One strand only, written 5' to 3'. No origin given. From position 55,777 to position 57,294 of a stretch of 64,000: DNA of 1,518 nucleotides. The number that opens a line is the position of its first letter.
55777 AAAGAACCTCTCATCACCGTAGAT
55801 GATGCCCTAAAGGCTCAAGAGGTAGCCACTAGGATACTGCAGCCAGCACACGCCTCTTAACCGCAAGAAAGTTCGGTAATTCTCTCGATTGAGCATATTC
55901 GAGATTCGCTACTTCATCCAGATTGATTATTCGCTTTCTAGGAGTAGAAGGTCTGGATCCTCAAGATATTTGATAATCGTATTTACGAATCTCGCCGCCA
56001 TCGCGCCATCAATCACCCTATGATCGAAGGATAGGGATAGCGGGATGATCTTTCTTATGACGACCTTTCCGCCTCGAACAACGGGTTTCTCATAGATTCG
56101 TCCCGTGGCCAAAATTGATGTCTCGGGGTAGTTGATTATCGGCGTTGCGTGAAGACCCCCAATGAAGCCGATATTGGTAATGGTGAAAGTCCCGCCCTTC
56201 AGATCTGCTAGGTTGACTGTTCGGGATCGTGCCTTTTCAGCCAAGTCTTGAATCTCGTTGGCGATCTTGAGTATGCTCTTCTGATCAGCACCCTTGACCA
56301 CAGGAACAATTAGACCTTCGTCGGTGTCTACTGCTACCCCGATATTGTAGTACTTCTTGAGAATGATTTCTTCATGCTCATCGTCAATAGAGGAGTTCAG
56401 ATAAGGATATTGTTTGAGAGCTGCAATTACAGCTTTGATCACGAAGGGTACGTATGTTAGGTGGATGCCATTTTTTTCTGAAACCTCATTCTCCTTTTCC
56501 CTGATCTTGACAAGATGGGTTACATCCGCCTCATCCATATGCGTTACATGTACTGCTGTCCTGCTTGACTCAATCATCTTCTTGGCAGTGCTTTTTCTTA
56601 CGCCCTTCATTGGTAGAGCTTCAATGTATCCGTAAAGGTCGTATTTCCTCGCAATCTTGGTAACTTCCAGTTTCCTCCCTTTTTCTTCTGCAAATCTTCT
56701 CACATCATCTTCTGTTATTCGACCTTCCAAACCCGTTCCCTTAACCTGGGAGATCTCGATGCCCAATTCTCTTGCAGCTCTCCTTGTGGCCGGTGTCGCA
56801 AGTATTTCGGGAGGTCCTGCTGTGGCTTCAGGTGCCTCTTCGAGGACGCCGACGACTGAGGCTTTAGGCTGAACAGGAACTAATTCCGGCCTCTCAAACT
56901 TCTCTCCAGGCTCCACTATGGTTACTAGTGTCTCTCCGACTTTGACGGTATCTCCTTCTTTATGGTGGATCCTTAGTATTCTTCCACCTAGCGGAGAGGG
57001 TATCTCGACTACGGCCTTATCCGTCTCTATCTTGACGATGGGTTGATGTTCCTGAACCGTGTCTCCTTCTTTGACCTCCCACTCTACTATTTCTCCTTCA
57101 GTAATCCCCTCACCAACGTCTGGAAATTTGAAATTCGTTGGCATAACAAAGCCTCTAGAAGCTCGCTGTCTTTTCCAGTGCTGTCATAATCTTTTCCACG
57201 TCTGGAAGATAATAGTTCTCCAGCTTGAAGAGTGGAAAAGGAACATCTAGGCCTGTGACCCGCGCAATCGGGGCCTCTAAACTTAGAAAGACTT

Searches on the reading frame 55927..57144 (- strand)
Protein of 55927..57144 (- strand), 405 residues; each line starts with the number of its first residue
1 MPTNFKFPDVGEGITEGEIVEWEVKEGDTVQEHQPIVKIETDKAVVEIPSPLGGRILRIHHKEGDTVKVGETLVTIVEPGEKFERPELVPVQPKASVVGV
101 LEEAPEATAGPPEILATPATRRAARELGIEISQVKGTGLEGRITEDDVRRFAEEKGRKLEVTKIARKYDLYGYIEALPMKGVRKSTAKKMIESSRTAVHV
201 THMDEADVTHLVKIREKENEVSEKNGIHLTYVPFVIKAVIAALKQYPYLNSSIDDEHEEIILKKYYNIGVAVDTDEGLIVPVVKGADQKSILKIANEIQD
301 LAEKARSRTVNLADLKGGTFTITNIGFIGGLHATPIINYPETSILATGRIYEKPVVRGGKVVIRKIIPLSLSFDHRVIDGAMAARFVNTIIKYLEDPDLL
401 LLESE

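Call 15: find_encoding_contigs(protein=window:55927-57144:-, flank=2000, max_places=6)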
Protein window:55927-57144:- (405 aa): 1 contig read that carries it; 1 place shown.
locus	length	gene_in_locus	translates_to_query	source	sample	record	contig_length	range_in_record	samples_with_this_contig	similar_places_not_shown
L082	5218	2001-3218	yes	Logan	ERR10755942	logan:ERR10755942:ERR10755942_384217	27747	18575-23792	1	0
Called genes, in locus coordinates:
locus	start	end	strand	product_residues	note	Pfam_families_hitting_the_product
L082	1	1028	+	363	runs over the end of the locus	PF00676:E1_dh, PF00456:Transketolase_N (weak), PF02775:TPP_enzyme_C (weak), PF13292:DXP_synthase_N (weak)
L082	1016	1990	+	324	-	PF02779:Transket_pyr, PF02780:Transketolase_C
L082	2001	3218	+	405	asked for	PF00364:Biotin_lipoyl, PF25917:BSH_RND (weak), PF25984:BSH_YknX (faint), PF25997:BSH_YhbJ, PF02817:E3_binding, PF00198:2-oxoacid_dh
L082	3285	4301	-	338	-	PF01408:GFO_IDH_MocA, PF03447:NAD_binding_3 (weak), PF02894:GFO_IDH_MocA_C, PF22725:GFO_IDH_MocA_C3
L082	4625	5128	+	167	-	PF01257:2Fe-2S_thioredx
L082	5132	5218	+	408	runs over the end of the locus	PF01512:Complex1_51K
